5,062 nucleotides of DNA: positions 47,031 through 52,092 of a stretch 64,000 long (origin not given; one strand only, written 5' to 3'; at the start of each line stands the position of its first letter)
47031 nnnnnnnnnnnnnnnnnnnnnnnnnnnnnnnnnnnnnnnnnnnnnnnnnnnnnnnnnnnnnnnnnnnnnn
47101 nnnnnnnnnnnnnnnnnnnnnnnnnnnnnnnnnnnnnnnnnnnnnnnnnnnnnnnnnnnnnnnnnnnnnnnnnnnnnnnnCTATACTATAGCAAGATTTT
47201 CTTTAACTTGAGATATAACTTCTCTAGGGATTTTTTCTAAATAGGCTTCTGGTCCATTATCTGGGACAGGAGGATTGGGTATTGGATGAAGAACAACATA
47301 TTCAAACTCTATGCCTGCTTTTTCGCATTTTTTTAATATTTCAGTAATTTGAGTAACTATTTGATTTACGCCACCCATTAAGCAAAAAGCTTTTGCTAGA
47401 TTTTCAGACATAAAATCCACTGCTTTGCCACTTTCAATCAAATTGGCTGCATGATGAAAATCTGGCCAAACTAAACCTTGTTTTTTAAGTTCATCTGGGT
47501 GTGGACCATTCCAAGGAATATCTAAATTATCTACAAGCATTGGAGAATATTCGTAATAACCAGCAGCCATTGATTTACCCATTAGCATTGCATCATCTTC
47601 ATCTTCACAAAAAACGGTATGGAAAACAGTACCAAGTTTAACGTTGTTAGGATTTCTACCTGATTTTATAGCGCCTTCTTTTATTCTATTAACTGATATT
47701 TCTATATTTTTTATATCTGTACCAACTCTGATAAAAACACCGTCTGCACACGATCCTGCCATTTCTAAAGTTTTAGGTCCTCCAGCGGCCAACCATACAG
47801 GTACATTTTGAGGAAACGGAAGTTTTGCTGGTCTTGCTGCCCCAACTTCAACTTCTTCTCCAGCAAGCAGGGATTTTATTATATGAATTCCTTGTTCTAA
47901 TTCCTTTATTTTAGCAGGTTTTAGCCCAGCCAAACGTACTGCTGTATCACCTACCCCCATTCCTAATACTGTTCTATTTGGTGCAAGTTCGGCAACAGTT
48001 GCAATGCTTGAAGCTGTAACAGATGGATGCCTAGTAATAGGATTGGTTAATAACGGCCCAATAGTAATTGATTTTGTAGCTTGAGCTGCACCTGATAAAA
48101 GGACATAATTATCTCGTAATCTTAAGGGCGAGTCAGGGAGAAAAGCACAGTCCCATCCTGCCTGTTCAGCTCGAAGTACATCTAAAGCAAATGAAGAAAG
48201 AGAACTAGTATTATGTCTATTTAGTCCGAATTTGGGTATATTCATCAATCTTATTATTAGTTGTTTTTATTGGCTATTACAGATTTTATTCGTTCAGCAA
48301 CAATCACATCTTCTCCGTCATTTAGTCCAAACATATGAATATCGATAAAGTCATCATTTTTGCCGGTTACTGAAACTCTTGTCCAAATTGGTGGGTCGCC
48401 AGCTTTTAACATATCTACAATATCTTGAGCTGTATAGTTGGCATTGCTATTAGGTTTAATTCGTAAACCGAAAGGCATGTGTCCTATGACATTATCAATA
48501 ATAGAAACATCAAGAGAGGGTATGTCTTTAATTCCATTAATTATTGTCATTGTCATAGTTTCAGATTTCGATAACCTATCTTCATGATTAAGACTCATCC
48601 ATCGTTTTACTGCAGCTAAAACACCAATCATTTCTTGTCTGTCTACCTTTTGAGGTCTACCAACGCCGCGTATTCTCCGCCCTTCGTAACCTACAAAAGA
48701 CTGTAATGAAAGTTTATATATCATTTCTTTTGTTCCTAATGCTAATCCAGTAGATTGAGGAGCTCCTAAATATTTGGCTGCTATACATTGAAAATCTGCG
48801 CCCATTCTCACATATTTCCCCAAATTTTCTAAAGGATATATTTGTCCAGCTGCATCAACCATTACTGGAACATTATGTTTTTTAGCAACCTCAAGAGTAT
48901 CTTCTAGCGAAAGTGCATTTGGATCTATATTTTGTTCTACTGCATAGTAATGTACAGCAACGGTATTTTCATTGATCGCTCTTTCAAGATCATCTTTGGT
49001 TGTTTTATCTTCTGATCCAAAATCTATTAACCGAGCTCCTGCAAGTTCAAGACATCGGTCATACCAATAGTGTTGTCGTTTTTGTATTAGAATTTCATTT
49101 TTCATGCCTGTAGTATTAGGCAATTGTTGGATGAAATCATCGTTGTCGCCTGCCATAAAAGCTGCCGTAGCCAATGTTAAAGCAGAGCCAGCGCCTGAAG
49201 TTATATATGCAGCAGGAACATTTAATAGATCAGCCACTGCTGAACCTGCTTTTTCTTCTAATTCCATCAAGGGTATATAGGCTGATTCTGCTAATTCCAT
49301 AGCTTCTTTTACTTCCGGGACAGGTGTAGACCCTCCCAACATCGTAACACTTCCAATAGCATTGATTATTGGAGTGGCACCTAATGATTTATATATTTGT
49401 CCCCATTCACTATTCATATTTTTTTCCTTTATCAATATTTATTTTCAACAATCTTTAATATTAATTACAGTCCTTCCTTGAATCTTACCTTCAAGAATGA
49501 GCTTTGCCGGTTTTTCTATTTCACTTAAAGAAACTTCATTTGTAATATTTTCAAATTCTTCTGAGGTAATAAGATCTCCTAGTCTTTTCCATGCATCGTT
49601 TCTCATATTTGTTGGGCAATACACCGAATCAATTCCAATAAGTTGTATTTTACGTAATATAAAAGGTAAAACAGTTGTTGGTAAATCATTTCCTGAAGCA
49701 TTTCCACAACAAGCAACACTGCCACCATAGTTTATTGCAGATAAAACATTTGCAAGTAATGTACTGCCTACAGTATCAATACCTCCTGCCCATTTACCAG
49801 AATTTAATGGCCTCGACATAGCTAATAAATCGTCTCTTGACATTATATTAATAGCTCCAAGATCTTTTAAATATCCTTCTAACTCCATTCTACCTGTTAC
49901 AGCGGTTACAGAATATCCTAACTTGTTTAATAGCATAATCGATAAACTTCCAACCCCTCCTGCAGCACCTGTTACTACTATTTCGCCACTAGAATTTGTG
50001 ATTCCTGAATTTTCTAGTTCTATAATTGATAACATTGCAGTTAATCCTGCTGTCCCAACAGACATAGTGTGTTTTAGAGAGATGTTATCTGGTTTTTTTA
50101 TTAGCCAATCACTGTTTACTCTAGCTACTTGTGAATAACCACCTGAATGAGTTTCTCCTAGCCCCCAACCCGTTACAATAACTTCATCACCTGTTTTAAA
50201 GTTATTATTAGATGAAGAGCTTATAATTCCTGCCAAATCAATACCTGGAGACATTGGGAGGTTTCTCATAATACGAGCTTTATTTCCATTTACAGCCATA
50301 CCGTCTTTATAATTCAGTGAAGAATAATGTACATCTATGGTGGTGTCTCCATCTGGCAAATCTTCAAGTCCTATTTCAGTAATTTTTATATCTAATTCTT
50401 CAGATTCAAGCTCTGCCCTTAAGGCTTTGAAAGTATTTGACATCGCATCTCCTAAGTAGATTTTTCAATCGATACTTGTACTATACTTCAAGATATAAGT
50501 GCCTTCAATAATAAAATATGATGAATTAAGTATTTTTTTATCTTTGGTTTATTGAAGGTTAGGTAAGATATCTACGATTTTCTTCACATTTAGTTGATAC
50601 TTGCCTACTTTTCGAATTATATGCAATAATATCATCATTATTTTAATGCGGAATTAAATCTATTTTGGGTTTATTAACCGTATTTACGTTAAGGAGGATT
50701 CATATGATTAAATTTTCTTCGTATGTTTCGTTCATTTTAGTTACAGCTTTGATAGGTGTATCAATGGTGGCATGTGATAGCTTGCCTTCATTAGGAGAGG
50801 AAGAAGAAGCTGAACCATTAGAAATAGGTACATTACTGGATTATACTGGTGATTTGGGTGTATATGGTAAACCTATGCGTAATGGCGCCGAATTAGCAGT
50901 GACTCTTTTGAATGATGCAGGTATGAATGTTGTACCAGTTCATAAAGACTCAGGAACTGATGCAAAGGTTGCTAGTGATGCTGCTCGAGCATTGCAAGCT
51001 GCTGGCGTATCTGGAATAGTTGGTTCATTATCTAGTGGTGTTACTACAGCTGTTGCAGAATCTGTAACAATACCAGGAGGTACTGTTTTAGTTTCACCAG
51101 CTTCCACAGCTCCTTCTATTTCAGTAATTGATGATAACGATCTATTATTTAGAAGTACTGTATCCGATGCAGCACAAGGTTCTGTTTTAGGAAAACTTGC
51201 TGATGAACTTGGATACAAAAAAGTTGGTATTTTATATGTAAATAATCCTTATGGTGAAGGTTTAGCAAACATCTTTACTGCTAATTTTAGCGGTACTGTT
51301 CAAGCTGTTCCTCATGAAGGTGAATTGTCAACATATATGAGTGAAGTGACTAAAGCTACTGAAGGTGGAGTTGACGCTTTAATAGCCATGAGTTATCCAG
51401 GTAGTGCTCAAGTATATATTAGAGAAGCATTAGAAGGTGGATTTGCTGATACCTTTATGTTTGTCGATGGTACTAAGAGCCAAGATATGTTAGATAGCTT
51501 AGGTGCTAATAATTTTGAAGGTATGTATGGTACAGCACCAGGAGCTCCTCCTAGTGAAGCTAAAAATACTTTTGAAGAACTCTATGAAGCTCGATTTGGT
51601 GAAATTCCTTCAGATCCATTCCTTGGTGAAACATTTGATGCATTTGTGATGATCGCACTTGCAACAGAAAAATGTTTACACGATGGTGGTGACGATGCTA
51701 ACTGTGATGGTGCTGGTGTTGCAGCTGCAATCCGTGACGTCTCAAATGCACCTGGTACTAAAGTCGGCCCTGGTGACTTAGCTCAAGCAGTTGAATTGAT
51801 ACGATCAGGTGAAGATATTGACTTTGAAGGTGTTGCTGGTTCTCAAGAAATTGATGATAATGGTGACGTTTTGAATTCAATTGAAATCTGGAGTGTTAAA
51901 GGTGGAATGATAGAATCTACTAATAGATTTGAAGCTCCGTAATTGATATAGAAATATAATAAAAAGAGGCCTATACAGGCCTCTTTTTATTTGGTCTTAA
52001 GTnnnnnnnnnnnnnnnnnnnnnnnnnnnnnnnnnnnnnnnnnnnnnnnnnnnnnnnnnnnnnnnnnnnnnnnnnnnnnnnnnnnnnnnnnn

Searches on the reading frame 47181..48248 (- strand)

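Call 41: search_protein_families(library=pfam, proteins=[window:47181-48248:-], max_evalue=0.001)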
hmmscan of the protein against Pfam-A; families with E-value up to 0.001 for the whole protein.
window:47181-48248:- (355 aa): 1 family
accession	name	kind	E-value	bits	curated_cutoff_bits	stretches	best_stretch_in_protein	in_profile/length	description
PF00296.26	Bac_luciferase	-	3.1e-37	129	27.9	1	24-303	29-306/314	Luciferase-like monooxygenase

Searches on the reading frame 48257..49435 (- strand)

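Call 41: search_protein_families(library=pfam, proteins=[window:48257-49435:-], max_evalue=0.001)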
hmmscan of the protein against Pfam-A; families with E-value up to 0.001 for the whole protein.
window:48257-49435:- (392 aa): 3 families
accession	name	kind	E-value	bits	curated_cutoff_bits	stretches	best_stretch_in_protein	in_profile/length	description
PF03841.19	SelA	-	1.1e-06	28.3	22.8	1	129-243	108-234/367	L-seryl-tRNA selenium transferase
PF00266.25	Aminotran_5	-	2.6e-06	27.1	21.5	1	61-243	46-222/371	Aminotransferase class-V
PF00155.27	Aminotran_1_2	-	0.0003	20.5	19.7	1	38-196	18-187/361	Aminotransferase class I and II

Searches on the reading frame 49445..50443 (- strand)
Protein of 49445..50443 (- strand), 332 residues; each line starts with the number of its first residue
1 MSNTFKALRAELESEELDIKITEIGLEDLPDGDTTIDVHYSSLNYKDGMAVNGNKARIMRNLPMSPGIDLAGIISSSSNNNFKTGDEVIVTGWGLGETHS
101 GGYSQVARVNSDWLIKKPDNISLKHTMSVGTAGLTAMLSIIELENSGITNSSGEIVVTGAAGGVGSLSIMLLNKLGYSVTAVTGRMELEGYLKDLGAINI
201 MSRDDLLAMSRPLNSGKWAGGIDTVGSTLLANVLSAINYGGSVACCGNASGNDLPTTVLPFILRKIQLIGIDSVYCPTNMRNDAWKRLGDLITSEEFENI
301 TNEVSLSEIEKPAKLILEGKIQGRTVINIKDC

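Call 41: search_protein_families(library=pfam, proteins=[window:49445-50443:-], max_evalue=0.001)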
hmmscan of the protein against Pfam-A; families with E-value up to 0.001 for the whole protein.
window:49445-50443:- (332 aa): 2 families
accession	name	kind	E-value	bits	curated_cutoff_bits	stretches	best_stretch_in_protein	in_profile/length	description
PF08240.17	ADH_N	-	3.8e-11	43.6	23.5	1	31-119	2-104/104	Alcohol dehydrogenase GroES-like domain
PF00107.32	ADH_zinc_N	-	7.2e-11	42.6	31.8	1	163-281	1-121/129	Zinc-binding dehydrogenase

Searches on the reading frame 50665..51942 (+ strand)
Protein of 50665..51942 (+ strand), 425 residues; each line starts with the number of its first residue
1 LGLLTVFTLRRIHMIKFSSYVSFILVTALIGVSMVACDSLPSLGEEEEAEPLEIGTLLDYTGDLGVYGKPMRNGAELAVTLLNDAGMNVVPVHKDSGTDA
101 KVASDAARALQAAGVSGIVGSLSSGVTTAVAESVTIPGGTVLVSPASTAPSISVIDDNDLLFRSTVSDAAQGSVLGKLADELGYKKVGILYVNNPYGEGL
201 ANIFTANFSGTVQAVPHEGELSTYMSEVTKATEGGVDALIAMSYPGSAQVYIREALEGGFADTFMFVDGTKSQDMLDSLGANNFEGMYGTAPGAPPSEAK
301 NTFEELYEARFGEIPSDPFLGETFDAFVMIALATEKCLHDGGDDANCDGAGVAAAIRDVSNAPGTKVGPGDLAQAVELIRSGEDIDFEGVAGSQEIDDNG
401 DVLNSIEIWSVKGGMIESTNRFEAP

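Call 41: search_protein_families(library=pfam, proteins=[window:50665-51942:+], max_evalue=0.001)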
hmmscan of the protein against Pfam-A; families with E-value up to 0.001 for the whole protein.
window:50665-51942:+ (425 aa): 2 families
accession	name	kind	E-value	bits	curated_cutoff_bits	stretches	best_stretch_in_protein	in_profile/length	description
PF13458.12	Peripla_BP_6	-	4.7e-35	122.3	31.7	1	52-360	2-312/343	Periplasmic binding protein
PF01094.35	ANF_receptor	-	9.3e-26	91.1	25.4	1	76-413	7-352/353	Receptor family ligand binding region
